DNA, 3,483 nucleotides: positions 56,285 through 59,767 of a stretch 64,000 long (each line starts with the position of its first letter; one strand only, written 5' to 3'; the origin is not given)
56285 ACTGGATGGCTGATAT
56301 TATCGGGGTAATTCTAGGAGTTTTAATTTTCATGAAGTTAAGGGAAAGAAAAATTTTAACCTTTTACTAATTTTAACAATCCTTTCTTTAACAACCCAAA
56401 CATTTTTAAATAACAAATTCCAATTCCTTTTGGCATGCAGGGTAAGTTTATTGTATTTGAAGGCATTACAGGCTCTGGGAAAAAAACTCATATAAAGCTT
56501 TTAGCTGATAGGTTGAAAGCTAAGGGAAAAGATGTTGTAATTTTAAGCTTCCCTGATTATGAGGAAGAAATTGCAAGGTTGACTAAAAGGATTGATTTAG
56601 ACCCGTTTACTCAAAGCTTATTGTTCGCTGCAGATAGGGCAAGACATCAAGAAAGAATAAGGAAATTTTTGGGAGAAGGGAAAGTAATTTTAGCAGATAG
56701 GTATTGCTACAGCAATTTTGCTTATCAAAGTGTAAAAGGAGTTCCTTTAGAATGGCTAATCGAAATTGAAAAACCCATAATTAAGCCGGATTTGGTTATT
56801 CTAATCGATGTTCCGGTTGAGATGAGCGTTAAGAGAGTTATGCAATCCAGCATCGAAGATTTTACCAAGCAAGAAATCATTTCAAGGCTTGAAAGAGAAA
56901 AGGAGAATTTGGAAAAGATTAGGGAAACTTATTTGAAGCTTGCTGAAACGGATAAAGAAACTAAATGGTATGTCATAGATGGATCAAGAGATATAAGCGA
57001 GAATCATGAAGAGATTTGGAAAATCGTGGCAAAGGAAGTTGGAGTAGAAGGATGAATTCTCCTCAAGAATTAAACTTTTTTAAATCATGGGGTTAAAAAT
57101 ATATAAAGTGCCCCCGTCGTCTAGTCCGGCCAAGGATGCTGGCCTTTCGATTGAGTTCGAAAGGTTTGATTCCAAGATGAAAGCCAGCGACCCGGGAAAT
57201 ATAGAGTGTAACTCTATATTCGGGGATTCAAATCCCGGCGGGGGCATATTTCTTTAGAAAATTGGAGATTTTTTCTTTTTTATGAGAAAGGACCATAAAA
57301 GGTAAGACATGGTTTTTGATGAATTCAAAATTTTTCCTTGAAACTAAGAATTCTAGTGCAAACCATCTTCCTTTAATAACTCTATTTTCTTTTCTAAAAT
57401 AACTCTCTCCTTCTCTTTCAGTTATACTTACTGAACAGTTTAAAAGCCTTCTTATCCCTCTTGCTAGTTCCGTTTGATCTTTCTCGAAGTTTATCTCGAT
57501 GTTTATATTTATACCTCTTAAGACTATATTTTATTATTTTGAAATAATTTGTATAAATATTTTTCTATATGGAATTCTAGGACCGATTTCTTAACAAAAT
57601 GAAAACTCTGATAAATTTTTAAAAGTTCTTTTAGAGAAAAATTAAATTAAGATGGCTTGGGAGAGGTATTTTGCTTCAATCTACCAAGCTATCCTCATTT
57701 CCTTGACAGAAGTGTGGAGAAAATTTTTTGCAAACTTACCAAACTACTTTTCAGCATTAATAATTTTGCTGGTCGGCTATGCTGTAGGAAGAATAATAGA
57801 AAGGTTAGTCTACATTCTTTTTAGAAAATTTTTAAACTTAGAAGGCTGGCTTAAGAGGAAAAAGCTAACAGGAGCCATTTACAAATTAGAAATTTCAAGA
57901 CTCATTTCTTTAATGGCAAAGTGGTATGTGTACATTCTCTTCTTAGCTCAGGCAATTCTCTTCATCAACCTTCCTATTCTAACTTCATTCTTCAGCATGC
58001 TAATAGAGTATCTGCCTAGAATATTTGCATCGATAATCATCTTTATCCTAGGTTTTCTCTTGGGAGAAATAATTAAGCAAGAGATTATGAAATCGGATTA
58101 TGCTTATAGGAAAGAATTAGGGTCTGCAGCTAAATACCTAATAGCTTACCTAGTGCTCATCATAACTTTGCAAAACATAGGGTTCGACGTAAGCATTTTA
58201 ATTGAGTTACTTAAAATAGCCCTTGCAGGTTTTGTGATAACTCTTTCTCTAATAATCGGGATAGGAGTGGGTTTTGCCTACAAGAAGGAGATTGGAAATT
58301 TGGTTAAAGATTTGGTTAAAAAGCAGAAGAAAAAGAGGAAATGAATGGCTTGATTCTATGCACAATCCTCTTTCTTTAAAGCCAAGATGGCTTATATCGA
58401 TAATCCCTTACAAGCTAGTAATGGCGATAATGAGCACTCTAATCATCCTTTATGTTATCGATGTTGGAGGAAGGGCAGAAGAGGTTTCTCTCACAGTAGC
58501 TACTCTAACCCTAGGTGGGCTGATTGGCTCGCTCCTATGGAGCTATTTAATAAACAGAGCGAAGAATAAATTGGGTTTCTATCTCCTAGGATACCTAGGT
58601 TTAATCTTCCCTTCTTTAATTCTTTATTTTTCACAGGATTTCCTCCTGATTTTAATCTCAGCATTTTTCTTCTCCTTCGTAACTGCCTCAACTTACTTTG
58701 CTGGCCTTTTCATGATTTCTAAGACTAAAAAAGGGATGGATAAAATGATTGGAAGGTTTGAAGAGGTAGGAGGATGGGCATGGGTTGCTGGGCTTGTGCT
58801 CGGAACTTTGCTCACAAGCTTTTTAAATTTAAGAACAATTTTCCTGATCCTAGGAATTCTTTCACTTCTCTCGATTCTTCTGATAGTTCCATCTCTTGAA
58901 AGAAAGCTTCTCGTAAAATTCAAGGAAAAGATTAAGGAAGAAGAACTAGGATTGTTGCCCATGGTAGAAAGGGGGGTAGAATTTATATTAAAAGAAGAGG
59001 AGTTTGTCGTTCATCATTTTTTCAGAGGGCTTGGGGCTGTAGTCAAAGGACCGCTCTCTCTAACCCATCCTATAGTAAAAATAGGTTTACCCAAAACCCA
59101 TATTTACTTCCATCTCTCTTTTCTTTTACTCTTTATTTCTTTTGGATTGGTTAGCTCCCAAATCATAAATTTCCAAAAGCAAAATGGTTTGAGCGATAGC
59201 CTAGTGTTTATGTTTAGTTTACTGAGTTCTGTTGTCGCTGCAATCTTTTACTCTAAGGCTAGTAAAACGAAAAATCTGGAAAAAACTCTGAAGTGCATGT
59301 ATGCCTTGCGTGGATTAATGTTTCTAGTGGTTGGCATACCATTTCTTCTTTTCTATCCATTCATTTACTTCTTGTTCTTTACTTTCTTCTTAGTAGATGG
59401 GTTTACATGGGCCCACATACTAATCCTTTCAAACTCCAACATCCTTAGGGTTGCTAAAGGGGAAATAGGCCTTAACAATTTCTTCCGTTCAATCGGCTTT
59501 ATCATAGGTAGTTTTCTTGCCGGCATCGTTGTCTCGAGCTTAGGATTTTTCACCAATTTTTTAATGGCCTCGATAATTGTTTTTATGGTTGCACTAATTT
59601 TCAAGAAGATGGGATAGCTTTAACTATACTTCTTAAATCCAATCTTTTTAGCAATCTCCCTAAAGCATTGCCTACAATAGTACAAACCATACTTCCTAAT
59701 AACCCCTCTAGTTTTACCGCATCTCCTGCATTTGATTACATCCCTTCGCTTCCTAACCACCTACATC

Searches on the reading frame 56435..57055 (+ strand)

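Call 12: search_protein_families(library=pfam, proteins=[window:56435-57055:+])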
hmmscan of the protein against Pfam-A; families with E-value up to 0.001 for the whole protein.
window:56435-57055:+ (206 aa): 2 families
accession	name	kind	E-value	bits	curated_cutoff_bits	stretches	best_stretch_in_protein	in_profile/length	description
PF02223.23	Thymidylate_kin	-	1.1e-34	120.2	27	1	8-194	1-185/185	Thymidylate kinase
PF13521.12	AAA_28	-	0.00087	20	27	0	6-111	2-104/164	AAA domain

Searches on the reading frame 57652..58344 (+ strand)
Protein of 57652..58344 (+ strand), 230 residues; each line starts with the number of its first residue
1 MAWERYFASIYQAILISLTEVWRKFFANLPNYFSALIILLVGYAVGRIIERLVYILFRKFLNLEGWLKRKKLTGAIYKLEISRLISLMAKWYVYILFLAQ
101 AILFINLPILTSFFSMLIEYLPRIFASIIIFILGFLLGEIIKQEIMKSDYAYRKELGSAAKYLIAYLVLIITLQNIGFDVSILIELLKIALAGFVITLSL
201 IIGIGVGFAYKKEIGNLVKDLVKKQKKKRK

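Call 12: search_protein_families(library=pfam, proteins=[window:57652-58344:+])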
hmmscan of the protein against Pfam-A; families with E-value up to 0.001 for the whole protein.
window:57652-58344:+ (230 aa): 1 family
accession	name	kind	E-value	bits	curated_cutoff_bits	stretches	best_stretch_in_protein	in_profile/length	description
PF05552.17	MS_channel_1st_1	-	9.4e-13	48.3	22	2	110-142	3-35/50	Mechanosensitive ion channel, conserved TM helix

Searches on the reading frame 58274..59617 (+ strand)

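Call 12: search_protein_families(library=pfam, proteins=[window:58274-59617:+])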
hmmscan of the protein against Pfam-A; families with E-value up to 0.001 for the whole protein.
window:58274-59617:+ (447 aa): 1 family
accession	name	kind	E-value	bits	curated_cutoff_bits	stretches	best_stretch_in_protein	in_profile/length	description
PF07690.21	MFS_1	-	3.6e-20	72.6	33.4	1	50-390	12-319/347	Major Facilitator Superfamily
